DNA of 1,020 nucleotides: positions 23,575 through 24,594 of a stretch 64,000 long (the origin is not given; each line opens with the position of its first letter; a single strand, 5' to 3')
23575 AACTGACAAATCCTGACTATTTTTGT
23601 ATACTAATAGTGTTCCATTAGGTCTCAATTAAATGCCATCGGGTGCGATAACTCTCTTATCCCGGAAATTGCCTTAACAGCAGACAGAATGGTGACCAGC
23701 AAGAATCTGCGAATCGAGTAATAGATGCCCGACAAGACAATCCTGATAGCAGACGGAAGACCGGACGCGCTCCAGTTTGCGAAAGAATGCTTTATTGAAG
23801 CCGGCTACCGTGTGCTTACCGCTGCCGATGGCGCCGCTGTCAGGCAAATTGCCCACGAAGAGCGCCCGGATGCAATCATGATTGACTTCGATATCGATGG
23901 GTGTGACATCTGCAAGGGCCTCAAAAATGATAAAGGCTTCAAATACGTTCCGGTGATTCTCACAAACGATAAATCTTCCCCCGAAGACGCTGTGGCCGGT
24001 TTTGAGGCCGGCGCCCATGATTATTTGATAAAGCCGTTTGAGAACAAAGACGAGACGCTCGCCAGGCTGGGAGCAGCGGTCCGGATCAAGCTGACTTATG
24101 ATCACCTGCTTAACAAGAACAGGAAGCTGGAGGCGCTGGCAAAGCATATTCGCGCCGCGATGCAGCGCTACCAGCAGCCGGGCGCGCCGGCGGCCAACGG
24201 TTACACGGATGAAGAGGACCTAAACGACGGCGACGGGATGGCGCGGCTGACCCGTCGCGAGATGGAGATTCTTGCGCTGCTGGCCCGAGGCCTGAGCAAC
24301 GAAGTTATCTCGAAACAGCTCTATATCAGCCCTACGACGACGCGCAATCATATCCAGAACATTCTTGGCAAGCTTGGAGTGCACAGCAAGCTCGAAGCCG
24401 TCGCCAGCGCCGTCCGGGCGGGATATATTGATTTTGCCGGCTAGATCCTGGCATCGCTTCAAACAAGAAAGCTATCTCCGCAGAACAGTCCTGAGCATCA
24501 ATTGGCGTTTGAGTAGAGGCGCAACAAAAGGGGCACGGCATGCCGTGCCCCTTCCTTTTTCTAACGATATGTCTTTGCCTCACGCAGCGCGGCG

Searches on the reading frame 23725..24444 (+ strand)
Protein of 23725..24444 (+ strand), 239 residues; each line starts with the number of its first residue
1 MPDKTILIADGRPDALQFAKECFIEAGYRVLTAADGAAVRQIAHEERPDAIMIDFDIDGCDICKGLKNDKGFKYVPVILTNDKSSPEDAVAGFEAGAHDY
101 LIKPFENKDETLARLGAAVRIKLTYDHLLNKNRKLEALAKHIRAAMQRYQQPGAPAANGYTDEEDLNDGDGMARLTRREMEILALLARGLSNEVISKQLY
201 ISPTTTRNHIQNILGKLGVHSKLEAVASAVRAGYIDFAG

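Call 11: search_protein_families(library=pfam, proteins=[window:23725-24444:+], max_evalue=0.01)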
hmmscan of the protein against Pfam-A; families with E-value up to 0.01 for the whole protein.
window:23725-24444:+ (239 aa): 4 families
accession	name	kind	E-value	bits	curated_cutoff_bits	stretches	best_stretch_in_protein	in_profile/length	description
PF00196.25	GerE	-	3.5e-18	65.4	23.5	1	174-228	2-56/57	Bacterial regulatory proteins, luxR family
PF00072.30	Response_reg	-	1.3e-16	61.1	30.2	1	6-108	1-104/111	Response regulator receiver domain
PF08281.18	Sigma70_r4_2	-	0.004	17.2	25.7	1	172-217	8-54/54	Sigma-70, region 4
PF13412.12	HTH_24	-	0.0093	16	21.9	0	177-211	3-39/48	Winged helix-turn-helix DNA-binding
